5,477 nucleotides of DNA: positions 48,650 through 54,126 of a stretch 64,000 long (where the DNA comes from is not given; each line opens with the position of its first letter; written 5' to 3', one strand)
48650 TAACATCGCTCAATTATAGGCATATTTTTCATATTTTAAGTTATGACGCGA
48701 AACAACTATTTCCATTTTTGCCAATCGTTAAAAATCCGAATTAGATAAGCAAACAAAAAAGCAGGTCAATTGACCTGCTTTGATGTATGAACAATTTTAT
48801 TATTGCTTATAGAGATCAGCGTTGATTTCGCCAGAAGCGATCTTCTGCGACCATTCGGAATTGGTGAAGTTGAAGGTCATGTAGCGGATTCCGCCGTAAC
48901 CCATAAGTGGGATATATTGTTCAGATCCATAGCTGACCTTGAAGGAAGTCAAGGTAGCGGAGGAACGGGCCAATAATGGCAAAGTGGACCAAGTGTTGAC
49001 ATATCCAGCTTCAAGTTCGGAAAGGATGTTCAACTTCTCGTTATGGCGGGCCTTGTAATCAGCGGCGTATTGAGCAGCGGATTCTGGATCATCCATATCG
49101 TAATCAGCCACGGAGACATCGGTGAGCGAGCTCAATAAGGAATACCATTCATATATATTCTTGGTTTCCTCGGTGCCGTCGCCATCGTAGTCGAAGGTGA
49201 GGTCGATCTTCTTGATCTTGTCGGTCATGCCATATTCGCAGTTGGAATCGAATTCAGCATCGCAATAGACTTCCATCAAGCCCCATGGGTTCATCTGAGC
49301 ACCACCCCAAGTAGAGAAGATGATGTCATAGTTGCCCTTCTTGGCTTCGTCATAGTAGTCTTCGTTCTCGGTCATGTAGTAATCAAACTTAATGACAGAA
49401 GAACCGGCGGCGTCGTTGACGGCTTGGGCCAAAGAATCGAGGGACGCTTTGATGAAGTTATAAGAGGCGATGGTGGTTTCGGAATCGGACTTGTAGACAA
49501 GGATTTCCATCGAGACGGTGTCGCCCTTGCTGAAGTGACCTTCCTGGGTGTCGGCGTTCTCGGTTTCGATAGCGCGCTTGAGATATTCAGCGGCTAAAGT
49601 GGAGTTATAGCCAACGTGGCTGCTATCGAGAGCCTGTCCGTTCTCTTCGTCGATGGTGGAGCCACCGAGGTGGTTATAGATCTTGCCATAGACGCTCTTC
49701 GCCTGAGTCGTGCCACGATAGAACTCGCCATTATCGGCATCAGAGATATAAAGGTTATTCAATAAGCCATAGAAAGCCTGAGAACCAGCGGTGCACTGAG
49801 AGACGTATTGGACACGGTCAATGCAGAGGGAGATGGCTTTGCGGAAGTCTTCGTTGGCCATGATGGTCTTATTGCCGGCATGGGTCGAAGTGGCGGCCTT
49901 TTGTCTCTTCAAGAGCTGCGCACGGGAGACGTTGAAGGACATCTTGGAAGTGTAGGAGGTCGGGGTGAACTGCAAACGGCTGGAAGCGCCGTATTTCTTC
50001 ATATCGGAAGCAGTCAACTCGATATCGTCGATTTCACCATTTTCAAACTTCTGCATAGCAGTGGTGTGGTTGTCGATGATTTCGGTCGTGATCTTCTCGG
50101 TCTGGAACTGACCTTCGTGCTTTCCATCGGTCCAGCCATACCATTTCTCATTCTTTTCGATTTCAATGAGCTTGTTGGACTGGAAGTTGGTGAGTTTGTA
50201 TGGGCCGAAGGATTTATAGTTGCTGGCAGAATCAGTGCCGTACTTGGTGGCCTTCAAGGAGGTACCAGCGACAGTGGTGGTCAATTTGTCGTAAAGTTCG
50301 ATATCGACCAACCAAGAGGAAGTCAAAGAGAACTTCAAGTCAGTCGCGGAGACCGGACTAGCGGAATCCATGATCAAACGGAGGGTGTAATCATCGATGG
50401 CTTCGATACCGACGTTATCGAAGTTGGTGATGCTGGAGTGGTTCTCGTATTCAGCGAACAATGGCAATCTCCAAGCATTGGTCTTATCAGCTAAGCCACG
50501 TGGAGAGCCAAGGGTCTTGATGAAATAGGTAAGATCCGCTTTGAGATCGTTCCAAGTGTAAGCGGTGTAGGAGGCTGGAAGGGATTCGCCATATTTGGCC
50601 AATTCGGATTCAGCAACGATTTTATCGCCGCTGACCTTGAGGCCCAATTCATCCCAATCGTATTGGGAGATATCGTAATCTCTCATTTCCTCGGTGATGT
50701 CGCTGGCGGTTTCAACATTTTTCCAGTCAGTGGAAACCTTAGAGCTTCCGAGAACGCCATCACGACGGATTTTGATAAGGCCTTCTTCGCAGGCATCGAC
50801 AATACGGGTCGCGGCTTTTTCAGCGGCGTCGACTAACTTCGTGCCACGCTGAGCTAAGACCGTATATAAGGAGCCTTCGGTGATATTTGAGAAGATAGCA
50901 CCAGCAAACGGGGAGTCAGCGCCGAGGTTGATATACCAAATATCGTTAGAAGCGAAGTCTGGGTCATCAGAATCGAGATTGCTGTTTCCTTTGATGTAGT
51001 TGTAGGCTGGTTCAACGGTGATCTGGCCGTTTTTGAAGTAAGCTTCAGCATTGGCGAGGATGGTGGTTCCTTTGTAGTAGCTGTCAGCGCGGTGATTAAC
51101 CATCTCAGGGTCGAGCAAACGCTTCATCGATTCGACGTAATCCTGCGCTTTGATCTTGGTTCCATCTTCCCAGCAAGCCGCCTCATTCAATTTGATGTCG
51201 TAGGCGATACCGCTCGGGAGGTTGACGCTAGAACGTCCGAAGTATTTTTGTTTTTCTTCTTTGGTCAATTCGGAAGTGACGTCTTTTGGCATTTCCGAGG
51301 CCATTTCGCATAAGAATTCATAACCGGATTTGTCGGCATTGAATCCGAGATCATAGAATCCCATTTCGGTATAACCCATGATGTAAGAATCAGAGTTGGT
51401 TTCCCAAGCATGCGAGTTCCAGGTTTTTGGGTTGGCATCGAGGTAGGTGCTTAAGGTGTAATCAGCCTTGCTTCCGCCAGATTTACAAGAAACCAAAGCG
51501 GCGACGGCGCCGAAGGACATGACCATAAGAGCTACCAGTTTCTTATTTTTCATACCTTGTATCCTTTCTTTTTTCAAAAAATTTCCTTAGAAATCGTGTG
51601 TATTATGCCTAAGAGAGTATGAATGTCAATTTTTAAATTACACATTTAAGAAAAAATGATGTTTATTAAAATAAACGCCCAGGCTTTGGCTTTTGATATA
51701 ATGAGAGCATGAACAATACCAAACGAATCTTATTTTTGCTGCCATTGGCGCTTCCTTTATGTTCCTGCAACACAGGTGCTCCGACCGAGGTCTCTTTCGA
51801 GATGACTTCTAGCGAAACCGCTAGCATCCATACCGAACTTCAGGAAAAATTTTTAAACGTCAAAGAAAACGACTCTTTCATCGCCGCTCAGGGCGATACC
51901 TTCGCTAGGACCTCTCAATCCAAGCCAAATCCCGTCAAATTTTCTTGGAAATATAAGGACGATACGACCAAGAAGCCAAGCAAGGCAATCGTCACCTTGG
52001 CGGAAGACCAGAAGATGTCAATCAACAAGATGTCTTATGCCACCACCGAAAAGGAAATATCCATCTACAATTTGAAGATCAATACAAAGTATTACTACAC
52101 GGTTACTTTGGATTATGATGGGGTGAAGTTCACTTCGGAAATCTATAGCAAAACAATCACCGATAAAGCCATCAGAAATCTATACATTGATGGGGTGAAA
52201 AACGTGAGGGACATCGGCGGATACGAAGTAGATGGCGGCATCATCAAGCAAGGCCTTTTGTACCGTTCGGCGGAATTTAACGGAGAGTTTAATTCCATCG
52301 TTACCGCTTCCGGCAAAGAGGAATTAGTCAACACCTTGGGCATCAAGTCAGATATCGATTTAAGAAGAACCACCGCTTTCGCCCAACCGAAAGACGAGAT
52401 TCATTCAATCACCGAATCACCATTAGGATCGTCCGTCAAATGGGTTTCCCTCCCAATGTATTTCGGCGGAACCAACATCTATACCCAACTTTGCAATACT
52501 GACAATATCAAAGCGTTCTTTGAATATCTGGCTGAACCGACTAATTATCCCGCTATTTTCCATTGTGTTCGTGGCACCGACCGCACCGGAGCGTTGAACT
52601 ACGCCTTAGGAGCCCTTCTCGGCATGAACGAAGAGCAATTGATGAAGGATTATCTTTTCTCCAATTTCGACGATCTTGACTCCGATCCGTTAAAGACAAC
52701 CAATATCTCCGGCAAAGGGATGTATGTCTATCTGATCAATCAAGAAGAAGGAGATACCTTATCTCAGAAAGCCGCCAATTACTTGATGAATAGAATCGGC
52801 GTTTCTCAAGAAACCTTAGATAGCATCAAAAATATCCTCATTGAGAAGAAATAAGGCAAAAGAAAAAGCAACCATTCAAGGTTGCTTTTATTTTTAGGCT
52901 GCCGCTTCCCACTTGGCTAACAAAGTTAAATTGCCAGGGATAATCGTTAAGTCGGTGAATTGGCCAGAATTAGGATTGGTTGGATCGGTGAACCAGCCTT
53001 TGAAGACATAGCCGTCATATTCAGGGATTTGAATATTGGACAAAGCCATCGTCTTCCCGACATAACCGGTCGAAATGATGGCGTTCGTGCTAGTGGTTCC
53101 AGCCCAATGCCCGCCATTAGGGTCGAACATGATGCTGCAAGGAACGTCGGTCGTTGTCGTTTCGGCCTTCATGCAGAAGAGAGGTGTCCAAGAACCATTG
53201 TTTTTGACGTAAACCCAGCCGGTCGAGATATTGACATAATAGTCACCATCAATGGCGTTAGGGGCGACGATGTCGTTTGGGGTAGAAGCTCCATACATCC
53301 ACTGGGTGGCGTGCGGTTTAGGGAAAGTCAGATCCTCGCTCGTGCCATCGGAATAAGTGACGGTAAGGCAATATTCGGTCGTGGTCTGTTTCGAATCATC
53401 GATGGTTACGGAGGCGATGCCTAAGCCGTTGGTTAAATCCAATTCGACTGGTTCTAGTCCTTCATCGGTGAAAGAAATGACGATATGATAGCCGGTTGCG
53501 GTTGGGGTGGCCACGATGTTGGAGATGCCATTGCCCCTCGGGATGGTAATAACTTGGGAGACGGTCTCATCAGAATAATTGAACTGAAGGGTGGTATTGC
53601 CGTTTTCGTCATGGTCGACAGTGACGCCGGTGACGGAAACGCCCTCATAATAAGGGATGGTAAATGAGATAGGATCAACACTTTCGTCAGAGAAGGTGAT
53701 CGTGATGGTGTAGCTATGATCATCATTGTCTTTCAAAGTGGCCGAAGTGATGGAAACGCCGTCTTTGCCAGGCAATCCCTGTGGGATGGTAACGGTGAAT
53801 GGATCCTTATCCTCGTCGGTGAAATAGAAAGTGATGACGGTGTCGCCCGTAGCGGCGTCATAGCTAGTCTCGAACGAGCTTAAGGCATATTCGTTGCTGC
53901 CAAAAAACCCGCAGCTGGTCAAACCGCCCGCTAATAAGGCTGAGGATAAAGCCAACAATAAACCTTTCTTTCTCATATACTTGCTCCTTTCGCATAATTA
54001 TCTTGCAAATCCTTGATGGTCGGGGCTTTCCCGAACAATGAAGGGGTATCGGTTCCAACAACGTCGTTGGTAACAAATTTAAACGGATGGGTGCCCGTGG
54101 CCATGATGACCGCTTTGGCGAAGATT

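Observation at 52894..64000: Eight-gene operon coupling a SipW-type signal peptidase, a membrane-anchored McrBC-like pair, an ABC exporter and three secreted or surface proteins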

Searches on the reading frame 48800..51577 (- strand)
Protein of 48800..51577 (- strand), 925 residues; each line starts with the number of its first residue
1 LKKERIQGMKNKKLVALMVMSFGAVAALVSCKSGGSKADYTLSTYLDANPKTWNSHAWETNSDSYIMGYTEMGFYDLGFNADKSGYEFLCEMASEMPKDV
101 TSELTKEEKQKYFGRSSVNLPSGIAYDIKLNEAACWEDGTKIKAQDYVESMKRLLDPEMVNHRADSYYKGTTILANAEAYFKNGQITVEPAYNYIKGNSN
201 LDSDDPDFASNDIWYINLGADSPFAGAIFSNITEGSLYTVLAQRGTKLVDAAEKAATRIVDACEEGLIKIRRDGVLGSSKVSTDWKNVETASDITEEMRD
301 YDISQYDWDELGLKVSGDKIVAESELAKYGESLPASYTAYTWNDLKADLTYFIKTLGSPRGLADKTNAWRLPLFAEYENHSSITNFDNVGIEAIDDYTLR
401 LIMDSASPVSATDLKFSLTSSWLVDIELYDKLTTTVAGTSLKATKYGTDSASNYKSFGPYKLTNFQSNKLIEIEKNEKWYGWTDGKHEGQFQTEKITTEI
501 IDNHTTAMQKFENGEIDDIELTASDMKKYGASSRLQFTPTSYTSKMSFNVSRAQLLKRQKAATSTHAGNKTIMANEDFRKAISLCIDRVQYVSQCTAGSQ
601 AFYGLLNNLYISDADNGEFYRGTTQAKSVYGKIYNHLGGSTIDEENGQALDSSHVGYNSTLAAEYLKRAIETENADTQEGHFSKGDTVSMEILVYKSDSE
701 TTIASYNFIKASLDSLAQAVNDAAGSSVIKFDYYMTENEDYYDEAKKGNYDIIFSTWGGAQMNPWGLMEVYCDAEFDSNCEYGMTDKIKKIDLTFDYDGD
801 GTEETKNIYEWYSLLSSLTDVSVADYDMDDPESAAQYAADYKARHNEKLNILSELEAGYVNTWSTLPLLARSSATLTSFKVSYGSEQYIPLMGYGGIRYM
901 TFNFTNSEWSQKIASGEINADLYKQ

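Call 5: search_protein_families(library=pfam, max_evalue=0.1, proteins=[window:48800-51577:-])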
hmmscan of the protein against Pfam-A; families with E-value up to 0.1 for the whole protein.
window:48800-51577:- (925 aa): 1 family
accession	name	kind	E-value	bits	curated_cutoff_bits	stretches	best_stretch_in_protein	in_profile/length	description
PF00496.27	SBP_bac_5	-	2.4e-38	132.6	32.4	2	366-772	61-361/368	Bacterial extracellular solute-binding proteins, family 5 Middle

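Call 6: search_protein_families(library=ncbifam, max_evalue=0.1, proteins=[window:48800-51577:-])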
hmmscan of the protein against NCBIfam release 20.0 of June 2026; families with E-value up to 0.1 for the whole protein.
window:48800-51577:- (925 aa): 2 families
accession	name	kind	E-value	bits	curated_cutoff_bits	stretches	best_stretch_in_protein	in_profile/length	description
TIGR02294.1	nickel_nikA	equivalog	7.4e-08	31.4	393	2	445-650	153-343/501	nickel ABC transporter substrate-binding protein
NF011684.0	PRK15104.1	equivalog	2.4e-05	23.3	947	1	128-169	100-140/543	oligopeptide ABC transporter substrate-binding protein OppA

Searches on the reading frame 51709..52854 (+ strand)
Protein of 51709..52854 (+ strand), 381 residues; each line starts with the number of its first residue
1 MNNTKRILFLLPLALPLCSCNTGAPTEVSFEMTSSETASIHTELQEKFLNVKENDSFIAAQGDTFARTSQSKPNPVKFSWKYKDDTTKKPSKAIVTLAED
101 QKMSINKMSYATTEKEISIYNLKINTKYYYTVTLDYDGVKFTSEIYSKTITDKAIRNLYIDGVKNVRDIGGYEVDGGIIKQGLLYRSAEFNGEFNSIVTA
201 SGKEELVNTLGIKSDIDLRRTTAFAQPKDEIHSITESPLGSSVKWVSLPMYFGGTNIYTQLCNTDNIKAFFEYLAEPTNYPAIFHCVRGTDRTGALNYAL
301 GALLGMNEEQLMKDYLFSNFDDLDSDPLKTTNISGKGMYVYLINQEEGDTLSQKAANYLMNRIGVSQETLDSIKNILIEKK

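Call 5: search_protein_families(library=pfam, max_evalue=0.1, proteins=[window:51709-52854:+])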
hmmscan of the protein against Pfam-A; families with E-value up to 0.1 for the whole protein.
window:51709-52854:+ (381 aa): 4 families
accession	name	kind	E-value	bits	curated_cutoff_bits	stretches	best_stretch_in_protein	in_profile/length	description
PF13350.11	Y_phosphatase3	-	9.8e-29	101.4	22.2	1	160-378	3-239/240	Tyrosine phosphatase family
PF22741.1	PTP-NADK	-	0.0025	17.7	27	1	198-296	36-124/163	DSP-PTPase phosphatase fused to NAD+ Kinase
PF03162.18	Y_phosphatase2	-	0.016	15.2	27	1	263-315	75-127/165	Tyrosine phosphatase family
PF16656.11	Pur_ac_phosph_N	-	0.053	14.5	30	0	73-147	25-90/93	Purple acid Phosphatase, N-terminal domain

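Call 6: search_protein_families(library=ncbifam, max_evalue=0.1, proteins=[window:51709-52854:+])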
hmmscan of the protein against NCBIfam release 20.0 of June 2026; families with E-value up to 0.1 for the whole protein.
window:51709-52854:+ (381 aa): 0 families

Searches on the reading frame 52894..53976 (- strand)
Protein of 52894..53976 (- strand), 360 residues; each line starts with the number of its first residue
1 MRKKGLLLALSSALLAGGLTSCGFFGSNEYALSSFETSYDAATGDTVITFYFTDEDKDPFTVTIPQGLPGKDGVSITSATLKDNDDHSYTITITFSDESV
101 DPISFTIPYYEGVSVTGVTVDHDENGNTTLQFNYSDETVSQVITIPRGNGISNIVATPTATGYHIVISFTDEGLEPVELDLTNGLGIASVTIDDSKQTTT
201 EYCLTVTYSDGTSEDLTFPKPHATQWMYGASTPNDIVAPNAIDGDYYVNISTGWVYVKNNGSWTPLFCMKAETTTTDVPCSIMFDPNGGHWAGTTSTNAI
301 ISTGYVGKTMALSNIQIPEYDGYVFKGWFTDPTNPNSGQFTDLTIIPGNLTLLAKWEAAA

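Call 5: search_protein_families(library=pfam, max_evalue=0.1, proteins=[window:52894-53976:-])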
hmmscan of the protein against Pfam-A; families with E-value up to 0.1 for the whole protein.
window:52894-53976:- (360 aa): 6 families
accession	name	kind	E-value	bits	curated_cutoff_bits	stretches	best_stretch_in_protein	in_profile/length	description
PF09479.16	Flg_new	-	1.6e-08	35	27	1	282-355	3-65/65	Listeria-Bacteroides repeat domain (List_Bact_rpt)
PF18957.6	RibLong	-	0.013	16.7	27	0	155-218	30-88/93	Long Rib domain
PF19079.5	CFSR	-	0.067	13.9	27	1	70-97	1-27/49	Collagen-flanked surface repeat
PF11523.13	DUF3223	-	0.082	13.9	21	0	184-218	37-71/75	Protein of unknown function (DUF3223)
PF18998.6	Flg_new_2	-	0.083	13.3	23.6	0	321-359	33-72/73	Divergent InlB B-repeat domain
PF16824.11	CBM_26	-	0.087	13.4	26.6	0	69-114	17-63/125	C-terminal carbohydrate-binding module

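Call 6: search_protein_families(library=ncbifam, max_evalue=0.1, proteins=[window:52894-53976:-])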
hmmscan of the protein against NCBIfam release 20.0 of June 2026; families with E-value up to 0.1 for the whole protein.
window:52894-53976:- (360 aa): 2 families
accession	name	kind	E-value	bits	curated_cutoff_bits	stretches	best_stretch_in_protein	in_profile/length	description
TIGR02543.1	List_Bact_rpt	repeat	3.5e-06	27.3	20.95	1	321-358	4-42/44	TIGR02543 family repeat protein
NF038186.1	YPDG_rpt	domain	0.0066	17.4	40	0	172-217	46-93/98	YPDG domain-containing protein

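Call 7: search_protein_families(library=padloc, max_evalue=0.1, proteins=[window:52894-53976:-])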
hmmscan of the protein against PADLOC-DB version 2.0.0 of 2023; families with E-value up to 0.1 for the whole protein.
window:52894-53976:- (360 aa): 0 families
